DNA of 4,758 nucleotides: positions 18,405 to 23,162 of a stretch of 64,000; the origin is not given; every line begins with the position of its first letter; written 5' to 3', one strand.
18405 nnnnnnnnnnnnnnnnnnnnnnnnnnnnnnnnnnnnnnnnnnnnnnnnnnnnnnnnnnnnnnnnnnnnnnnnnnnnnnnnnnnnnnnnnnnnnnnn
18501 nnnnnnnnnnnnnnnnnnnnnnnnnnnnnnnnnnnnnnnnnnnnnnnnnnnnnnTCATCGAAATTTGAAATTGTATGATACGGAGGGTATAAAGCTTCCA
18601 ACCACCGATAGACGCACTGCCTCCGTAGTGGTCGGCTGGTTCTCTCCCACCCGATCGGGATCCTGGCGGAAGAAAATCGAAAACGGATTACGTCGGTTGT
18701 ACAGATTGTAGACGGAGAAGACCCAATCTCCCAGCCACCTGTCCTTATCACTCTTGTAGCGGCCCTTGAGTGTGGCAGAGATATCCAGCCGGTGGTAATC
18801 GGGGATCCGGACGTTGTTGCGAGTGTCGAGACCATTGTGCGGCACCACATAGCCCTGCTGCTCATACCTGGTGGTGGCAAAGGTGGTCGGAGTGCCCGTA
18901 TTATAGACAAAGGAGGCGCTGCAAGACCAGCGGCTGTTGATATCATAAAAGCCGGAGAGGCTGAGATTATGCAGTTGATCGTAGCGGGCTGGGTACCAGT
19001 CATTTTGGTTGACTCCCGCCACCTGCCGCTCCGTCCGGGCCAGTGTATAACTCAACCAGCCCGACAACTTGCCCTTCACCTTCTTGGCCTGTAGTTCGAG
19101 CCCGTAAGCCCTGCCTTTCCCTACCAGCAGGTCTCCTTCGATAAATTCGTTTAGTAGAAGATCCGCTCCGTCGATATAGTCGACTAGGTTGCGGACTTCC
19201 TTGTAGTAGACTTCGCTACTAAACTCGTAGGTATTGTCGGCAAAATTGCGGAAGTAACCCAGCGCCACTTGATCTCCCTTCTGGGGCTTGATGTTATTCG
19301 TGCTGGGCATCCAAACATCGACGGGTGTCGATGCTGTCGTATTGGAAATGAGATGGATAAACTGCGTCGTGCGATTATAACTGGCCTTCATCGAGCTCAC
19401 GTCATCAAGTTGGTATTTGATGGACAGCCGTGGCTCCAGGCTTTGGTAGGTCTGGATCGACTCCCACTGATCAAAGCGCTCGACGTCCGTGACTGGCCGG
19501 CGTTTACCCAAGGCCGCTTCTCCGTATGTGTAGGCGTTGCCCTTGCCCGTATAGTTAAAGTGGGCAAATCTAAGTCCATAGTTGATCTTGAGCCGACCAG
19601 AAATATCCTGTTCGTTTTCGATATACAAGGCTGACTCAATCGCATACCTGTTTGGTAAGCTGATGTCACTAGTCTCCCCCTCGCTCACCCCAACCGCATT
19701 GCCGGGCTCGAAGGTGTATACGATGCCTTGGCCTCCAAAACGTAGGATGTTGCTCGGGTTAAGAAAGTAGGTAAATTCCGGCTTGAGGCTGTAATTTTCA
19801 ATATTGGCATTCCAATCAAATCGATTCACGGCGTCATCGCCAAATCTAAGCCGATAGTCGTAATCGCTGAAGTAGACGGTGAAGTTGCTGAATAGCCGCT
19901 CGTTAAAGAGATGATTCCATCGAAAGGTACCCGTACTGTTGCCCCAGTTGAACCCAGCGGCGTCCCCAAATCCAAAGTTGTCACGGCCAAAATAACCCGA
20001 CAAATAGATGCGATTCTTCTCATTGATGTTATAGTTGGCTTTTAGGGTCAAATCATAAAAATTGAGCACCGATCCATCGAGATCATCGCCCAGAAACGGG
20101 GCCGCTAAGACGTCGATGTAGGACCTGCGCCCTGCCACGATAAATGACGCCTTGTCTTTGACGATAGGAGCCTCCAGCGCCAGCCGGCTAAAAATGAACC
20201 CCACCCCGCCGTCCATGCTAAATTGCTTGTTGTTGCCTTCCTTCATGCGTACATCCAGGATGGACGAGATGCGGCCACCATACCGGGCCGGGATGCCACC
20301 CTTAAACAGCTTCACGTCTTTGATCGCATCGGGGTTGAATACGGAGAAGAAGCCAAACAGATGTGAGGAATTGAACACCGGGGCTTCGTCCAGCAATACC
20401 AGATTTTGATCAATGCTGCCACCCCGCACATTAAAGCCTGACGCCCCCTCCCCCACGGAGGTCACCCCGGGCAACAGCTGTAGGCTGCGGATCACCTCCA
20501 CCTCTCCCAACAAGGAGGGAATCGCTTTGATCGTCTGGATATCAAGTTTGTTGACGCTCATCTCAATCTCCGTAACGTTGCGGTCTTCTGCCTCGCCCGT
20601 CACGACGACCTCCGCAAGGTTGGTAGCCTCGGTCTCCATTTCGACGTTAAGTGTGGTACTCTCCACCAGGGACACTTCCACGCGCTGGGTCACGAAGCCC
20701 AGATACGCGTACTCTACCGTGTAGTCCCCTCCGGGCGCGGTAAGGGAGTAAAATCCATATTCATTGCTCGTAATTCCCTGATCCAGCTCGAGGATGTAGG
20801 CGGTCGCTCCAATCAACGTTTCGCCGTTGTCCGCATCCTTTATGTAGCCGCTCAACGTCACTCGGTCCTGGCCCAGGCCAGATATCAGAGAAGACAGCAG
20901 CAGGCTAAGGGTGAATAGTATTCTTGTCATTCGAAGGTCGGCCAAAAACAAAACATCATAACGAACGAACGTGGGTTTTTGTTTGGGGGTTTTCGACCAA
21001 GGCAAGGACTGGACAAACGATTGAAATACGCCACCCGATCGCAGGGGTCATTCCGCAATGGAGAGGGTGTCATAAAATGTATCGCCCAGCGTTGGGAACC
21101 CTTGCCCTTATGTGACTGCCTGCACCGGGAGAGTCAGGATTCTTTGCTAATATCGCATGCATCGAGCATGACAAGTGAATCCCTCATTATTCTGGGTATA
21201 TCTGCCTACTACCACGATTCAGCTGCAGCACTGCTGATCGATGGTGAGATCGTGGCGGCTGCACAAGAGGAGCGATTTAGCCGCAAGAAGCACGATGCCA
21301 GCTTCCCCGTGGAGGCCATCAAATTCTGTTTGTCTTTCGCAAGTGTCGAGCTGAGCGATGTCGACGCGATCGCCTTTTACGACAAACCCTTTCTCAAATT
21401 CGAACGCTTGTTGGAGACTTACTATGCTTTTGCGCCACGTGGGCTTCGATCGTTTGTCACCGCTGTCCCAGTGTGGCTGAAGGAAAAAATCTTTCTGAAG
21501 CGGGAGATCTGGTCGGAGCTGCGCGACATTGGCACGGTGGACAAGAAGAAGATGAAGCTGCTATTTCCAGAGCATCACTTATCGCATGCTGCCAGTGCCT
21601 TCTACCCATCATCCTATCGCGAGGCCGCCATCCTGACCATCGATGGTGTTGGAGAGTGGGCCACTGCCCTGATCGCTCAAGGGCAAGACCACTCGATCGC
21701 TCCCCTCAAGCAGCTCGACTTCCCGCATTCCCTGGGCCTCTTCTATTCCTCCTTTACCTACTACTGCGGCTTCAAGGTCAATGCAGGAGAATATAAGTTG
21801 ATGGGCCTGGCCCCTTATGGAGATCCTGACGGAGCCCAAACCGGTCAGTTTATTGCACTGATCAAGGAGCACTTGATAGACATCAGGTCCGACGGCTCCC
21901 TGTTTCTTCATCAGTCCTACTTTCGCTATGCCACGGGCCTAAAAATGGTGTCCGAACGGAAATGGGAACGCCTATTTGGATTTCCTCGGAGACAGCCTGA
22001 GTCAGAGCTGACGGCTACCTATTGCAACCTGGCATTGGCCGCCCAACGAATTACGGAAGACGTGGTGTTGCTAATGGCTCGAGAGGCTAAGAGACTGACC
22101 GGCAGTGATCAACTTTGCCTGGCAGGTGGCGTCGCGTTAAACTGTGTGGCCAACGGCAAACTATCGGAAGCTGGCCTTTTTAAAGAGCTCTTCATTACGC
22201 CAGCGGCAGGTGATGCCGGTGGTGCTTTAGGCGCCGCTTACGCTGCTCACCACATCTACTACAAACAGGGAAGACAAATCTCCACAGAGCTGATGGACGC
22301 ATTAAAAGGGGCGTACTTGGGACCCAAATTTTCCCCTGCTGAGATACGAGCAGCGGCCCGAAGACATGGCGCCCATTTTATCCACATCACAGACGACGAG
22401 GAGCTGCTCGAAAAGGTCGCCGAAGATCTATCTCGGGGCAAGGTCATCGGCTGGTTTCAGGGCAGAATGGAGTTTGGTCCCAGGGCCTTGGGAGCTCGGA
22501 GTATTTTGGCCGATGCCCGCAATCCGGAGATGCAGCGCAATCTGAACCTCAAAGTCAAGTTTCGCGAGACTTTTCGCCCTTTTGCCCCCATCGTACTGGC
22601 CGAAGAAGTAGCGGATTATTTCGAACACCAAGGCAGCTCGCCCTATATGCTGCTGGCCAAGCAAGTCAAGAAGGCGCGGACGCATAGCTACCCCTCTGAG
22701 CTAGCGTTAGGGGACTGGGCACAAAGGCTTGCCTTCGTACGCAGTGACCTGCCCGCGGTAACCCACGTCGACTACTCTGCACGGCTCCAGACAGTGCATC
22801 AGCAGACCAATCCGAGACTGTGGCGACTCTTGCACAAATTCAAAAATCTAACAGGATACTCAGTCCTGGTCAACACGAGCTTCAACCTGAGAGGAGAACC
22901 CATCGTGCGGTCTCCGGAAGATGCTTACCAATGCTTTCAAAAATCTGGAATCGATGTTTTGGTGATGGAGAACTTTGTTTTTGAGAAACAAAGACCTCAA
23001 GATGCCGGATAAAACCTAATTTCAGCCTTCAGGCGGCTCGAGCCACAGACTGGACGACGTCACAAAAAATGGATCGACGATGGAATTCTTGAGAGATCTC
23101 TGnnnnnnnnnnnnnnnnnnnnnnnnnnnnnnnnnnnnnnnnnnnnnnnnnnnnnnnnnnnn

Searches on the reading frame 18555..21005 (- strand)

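Call 39: search_protein_families(library=pfam, proteins=[window:18555-21005:-])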
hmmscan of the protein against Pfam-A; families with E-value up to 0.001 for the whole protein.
window:18555-21005:- (816 aa): 3 families
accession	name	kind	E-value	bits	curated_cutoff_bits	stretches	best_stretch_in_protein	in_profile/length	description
PF13715.12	CarbopepD_reg_2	-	5.4e-16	58.8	32.2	1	51-135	1-88/88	CarboxypepD_reg-like domain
PF07715.20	Plug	-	1.4e-09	38.8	23.9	1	169-245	23-102/107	TonB-dependent Receptor Plug Domain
PF13620.12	CarboxypepD_reg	-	5e-09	36.8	32.3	1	50-123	1-81/82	Carboxypeptidase regulatory-like domain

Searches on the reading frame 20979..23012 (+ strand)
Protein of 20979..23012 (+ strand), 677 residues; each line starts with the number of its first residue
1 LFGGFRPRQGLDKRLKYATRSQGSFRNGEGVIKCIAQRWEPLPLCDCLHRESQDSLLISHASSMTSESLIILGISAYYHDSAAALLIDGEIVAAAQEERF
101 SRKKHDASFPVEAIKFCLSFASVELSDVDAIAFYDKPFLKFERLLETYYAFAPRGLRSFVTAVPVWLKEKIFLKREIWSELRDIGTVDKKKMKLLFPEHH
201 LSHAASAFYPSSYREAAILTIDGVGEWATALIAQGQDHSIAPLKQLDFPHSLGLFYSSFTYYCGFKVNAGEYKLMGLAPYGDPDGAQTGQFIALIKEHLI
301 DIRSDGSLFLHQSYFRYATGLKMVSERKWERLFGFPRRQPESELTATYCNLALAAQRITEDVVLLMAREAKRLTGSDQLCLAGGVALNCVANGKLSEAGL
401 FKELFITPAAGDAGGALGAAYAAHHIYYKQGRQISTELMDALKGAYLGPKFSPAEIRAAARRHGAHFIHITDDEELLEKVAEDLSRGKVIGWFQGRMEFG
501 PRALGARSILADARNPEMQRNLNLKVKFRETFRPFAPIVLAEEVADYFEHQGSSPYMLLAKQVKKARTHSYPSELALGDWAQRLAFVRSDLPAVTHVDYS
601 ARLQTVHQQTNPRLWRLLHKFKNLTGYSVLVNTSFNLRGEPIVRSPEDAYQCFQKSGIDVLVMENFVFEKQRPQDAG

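Call 39: search_protein_families(library=pfam, proteins=[window:20979-23012:+])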
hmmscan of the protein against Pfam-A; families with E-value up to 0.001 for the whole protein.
window:20979-23012:+ (677 aa): 2 families
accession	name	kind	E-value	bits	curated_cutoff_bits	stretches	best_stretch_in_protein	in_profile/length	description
PF02543.21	Carbam_trans_N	-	2e-87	294.3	24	1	71-420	2-345/346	Carbamoyltransferase N-terminus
PF16861.10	Carbam_trans_C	-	8.3e-73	244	27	1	481-670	1-170/170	Carbamoyltransferase C-terminus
